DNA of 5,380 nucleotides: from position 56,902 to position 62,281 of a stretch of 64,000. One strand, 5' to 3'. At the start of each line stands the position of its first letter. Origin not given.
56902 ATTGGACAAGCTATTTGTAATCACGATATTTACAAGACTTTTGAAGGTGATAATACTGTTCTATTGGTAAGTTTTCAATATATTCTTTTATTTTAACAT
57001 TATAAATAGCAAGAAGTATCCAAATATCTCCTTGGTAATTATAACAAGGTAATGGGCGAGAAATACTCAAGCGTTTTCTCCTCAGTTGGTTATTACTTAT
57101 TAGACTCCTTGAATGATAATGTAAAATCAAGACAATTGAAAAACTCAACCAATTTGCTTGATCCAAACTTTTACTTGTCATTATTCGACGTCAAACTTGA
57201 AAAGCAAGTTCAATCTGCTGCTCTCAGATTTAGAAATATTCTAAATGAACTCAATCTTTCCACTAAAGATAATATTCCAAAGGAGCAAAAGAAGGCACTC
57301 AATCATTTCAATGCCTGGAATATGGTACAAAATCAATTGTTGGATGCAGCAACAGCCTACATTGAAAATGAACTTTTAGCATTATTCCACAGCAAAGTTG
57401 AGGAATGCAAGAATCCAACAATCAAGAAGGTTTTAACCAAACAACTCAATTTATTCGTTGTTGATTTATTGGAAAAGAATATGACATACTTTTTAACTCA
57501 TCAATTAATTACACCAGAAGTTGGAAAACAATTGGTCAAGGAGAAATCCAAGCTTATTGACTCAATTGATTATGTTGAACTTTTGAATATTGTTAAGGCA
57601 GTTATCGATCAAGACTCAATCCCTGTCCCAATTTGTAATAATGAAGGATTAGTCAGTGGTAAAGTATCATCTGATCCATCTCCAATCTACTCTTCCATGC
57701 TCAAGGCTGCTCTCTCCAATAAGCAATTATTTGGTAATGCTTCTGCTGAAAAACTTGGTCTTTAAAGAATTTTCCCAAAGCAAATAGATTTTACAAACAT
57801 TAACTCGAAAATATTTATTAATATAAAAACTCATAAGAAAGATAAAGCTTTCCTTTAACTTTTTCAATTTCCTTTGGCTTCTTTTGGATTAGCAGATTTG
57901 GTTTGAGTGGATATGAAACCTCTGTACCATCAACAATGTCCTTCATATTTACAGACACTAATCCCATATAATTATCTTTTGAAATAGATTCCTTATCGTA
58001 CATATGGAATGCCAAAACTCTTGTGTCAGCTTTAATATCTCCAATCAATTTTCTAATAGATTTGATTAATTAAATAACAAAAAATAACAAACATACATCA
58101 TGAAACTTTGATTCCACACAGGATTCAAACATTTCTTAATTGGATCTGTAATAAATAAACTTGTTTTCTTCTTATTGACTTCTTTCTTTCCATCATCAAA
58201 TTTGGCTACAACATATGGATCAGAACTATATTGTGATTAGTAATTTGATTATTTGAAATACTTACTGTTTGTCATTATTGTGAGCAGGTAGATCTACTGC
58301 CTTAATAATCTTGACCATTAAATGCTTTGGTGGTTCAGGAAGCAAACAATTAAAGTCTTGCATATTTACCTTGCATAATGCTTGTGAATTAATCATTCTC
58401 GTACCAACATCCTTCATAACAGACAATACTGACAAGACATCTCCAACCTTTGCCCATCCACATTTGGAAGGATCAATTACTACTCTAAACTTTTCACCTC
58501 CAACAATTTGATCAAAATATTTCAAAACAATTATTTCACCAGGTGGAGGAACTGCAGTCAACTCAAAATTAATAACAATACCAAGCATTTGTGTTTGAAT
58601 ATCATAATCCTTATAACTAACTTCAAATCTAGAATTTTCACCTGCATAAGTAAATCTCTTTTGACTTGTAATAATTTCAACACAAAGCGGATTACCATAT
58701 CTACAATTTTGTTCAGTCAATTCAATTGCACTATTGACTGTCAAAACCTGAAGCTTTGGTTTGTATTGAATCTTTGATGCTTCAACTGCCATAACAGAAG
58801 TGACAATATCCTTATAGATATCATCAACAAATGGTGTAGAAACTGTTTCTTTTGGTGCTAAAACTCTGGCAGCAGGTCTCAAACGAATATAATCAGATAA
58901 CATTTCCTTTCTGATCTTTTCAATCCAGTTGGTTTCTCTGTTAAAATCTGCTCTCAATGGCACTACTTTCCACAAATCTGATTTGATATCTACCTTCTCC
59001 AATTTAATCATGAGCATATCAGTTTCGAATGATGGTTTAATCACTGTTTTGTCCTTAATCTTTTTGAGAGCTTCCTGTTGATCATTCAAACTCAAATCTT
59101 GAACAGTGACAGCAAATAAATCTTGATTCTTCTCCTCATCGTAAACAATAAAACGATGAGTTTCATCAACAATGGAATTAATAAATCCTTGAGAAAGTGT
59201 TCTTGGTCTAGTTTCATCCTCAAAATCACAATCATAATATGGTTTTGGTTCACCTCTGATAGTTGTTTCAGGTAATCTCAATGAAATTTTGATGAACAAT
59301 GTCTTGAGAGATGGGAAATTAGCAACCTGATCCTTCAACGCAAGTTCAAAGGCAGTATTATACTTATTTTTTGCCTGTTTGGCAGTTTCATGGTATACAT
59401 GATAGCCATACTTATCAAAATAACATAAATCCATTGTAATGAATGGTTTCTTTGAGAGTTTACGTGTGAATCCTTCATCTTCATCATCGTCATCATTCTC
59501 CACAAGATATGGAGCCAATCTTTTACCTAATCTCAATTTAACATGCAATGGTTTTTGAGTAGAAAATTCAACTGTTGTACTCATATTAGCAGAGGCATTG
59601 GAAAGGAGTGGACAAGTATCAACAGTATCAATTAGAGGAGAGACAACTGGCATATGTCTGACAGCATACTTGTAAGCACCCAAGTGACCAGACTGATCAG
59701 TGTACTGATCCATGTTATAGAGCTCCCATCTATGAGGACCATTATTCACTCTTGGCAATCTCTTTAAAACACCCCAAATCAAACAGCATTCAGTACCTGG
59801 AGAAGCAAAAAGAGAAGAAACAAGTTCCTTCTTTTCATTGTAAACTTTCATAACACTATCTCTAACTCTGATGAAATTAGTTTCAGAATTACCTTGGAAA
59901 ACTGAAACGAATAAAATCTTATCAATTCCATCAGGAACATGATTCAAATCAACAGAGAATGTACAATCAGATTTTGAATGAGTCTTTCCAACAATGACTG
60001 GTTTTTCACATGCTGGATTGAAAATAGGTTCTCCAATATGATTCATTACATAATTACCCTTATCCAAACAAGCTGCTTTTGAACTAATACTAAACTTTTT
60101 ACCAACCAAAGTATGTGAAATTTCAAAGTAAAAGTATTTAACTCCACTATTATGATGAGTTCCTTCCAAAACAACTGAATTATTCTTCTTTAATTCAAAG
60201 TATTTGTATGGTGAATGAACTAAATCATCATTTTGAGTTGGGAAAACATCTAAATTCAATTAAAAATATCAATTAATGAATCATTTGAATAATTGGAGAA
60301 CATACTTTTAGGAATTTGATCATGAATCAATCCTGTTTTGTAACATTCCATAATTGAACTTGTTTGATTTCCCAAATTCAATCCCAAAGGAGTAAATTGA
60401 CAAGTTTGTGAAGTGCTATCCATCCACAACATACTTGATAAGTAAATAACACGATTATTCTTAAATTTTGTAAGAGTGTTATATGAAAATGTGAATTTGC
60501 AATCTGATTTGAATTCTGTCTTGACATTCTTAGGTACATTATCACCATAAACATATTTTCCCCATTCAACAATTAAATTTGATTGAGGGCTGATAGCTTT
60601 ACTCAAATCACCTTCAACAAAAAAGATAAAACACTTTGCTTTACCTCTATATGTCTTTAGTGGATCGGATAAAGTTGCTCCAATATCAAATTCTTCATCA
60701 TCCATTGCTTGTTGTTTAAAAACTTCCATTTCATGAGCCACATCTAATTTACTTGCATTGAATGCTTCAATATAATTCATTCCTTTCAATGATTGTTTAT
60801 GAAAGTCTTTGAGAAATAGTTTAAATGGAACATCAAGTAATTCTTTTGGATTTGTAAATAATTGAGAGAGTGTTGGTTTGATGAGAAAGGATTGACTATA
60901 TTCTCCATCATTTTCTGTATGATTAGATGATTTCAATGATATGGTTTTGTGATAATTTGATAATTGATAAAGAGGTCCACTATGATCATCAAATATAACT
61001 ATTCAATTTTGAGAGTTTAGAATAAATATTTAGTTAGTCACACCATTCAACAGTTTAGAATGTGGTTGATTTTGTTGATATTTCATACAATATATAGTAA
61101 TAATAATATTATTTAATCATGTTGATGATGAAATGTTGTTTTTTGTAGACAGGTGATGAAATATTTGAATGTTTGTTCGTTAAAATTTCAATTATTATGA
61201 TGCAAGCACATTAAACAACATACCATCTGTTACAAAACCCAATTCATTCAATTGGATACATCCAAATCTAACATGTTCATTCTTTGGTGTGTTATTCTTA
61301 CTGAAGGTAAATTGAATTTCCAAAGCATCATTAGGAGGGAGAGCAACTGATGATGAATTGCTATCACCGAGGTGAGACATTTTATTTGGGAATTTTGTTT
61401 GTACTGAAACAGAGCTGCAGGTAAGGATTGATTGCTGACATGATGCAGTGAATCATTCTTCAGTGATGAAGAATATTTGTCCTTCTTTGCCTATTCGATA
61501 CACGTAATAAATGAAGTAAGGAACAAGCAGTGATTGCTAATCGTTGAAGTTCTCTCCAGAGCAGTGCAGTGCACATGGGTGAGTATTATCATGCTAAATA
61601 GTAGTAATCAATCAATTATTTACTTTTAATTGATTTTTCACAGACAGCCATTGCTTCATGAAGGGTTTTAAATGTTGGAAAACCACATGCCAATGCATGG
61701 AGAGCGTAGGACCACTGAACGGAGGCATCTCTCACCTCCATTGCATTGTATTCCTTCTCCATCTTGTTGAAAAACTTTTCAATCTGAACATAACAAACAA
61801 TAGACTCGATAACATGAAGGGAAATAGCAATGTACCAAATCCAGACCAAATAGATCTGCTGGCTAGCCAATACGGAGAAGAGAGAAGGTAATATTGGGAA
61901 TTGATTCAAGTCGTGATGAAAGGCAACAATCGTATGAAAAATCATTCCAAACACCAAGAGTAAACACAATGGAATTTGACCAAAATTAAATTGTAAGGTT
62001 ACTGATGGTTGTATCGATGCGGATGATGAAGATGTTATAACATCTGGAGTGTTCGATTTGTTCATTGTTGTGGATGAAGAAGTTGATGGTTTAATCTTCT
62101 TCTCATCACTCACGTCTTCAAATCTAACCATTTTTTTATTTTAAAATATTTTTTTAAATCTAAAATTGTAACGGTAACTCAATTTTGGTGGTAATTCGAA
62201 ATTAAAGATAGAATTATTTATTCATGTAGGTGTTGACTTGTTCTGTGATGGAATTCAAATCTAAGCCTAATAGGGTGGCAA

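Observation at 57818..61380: About 1065-aa protein with a canonical C-terminal C2 domain and an unrecognisable N-terminal body of about 950 aa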

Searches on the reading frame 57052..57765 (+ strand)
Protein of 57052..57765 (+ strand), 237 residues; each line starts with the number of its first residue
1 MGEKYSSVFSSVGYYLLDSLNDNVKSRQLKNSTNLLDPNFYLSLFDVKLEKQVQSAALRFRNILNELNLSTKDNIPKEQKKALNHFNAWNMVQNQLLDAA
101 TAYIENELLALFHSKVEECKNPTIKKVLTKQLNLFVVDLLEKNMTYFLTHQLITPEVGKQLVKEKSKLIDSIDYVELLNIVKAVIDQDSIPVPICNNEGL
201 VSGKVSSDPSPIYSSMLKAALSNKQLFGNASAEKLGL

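Call 45: search_protein_families(library=pfam, proteins=[window:57052-57765:+], max_evalue=0.01)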
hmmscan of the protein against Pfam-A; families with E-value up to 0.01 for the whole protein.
window:57052-57765:+ (237 aa): 1 family
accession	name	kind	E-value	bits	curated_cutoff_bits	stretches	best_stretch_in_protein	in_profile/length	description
PF01756.24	ACOX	-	3.4e-15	56.6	22.1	1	63-171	12-120/181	Acyl-CoA oxidase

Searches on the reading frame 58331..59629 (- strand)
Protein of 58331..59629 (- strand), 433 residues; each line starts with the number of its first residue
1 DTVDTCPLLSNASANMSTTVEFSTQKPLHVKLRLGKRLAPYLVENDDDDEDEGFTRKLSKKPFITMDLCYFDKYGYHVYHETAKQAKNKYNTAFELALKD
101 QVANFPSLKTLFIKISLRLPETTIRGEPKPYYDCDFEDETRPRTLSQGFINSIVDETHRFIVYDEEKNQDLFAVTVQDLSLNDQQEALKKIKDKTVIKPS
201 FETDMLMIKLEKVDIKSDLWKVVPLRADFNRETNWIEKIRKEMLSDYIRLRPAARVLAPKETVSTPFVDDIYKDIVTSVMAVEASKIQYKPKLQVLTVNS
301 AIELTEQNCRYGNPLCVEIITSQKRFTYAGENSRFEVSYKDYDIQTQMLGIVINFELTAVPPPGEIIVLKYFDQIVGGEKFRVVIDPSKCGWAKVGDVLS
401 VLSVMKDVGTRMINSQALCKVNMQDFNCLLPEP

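Call 37: search_solved_structures(query=A7, max_evalue=10, show_alignments=2)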
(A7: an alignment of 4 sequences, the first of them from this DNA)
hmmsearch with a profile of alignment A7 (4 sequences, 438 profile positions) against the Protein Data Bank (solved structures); distinct sequences matched with E-value up to 10: 2.
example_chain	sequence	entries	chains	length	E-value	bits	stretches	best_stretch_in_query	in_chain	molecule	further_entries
8c3w_A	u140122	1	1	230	0.35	13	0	10-40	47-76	dnHEM1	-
1mk4_A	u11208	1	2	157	1.4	11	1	12-81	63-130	Hypothetical protein yqjY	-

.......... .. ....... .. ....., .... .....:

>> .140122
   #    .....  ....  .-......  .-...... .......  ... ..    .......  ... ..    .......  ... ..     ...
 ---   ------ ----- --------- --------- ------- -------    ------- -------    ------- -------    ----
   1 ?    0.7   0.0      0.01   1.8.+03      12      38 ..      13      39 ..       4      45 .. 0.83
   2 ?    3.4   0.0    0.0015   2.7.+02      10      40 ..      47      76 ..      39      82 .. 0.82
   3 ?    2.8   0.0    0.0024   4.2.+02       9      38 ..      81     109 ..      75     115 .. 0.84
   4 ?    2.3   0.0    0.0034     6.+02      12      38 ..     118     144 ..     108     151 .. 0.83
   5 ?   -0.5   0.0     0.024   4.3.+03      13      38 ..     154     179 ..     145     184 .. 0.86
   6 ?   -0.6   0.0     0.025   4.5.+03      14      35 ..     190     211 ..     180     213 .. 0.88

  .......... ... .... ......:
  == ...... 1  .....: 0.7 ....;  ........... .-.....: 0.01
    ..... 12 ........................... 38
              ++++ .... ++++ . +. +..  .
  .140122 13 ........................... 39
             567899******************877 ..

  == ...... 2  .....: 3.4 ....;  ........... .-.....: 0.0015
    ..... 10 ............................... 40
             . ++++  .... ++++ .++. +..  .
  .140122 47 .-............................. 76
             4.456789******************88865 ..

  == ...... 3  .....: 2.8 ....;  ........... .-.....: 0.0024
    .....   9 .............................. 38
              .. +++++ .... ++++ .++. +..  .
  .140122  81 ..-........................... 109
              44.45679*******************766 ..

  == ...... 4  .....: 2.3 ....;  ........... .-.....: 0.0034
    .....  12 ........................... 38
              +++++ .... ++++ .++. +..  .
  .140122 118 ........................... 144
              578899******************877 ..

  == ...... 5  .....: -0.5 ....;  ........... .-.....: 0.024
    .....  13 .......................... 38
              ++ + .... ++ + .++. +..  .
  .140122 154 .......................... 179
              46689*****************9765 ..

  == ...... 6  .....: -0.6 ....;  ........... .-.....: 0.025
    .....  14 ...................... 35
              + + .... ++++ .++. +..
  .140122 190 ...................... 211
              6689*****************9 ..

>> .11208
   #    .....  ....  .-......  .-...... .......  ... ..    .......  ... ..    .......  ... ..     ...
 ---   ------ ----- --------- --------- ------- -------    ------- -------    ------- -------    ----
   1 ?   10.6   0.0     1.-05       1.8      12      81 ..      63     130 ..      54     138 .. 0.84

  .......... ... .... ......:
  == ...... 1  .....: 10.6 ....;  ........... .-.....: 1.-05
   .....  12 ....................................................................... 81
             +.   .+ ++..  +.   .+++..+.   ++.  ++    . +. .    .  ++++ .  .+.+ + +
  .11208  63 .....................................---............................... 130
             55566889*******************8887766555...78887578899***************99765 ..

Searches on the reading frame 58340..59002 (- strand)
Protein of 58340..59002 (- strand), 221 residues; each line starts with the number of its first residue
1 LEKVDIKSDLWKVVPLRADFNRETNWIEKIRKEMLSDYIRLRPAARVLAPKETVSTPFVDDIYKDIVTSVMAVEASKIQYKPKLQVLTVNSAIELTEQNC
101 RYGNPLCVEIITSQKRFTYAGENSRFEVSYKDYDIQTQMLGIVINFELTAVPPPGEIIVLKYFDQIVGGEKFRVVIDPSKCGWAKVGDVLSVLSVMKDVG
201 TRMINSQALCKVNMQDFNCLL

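Call 16: search_protein_families(library=pfam, max_evalue=10, proteins=[window:58340-59002:-])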
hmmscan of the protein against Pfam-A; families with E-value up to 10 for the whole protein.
seq(221 aa): 0 families

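Call 87: search_protein_families(library=ncbifam, max_evalue=10, proteins=[window:58340-58930:-])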
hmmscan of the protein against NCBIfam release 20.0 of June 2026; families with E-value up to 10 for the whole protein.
seq(197 aa): 0 families

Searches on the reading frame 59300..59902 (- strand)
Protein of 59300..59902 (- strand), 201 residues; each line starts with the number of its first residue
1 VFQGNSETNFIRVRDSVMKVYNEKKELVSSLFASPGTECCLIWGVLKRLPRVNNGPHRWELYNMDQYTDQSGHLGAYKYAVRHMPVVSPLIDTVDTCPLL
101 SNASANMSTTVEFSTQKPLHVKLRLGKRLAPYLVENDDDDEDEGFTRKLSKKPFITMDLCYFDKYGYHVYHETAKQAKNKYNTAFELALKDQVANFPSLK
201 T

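Call 16: search_protein_families(library=pfam, max_evalue=10, proteins=[window:59300-59902:-])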
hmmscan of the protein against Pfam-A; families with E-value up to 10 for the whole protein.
seq(201 aa): 1 family
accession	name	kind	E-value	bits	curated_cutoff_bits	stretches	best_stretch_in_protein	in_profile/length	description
PF12357.13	PLD_C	-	0.054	13.8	27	1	55-90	20-55/72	Phospholipase D C terminal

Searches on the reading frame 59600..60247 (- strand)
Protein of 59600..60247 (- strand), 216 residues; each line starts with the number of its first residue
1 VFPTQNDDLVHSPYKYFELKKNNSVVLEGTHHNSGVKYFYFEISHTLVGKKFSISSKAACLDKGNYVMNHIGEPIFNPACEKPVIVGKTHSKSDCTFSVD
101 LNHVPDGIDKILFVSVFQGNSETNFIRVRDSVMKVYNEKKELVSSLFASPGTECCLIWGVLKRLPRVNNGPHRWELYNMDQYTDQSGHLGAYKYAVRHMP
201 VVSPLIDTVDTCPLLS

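Call 16: search_protein_families(library=pfam, max_evalue=10, proteins=[window:59600-60247:-])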
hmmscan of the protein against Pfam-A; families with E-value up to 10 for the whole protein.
seq(216 aa): 2 families
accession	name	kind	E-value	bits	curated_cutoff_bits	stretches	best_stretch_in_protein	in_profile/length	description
PF02342.23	TerD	-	9.5e-05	22.4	25.3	1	92-160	86-159/187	TerD domain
PF12357.13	PLD_C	-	0.061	13.6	27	1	170-205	20-55/72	Phospholipase D C terminal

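Call 31: search_solved_structures(query=A5, max_evalue=10, show_alignments=3)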
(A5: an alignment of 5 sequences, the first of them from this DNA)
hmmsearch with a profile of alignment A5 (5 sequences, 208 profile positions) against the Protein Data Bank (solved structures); distinct sequences matched with E-value up to 10: 4.
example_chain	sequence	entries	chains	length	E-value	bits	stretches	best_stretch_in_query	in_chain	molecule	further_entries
3ibz_A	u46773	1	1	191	2.2e-05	27.5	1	44-160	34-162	Putative tellurium resistant like protein TerD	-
2kxt_A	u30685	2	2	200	0.00094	22.1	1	46-160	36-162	Tellurite resistance protein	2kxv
6eb9_A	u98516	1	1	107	0.13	15.1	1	59-109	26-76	Phosphoprotein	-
8u0v_A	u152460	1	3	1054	0.56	13.1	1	30-84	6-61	Peroxisomal ATPase PEX1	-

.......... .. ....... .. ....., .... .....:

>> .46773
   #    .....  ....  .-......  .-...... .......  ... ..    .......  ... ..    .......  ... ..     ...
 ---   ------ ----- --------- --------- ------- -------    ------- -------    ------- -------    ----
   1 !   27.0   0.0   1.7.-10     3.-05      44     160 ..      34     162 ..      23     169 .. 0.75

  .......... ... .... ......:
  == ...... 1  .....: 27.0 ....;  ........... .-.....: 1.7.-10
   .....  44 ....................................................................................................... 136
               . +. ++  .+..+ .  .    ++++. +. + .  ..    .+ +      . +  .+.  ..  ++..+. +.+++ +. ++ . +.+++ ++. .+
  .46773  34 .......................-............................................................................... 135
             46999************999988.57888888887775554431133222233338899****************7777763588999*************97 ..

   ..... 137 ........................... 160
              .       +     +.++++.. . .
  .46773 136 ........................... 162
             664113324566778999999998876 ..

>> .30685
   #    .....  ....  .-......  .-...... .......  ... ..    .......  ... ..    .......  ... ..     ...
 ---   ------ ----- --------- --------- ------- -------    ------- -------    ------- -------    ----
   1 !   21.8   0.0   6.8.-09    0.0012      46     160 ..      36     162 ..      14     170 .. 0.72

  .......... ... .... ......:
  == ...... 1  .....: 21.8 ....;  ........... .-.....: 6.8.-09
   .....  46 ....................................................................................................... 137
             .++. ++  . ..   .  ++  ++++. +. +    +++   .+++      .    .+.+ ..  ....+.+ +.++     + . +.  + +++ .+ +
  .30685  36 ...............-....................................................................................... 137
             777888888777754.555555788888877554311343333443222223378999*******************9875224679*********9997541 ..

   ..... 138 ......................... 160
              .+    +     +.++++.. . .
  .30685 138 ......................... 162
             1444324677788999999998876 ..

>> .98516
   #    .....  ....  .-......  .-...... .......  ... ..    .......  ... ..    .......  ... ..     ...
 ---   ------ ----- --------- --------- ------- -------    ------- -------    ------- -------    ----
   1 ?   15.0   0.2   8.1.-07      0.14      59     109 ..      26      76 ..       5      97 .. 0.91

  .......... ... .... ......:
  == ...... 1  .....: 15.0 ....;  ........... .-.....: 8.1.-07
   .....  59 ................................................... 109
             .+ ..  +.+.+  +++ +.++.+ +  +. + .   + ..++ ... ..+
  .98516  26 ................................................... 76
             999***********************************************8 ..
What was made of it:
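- On TerD family (Pfam PF02342): Family profile vs PDB: 3IBZ E 2.2e-5, 2KXT E 9.4e-4 (call 31).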

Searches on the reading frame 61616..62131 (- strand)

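Call 45: search_protein_families(library=pfam, proteins=[window:61616-62131:-], max_evalue=0.01)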
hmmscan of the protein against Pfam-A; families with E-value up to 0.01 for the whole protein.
window:61616-62131:- (171 aa): 1 family
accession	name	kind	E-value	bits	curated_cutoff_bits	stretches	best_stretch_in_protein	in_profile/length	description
PF06942.17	GlpM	-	0.0077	17.1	25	0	52-117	27-91/107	GlpM protein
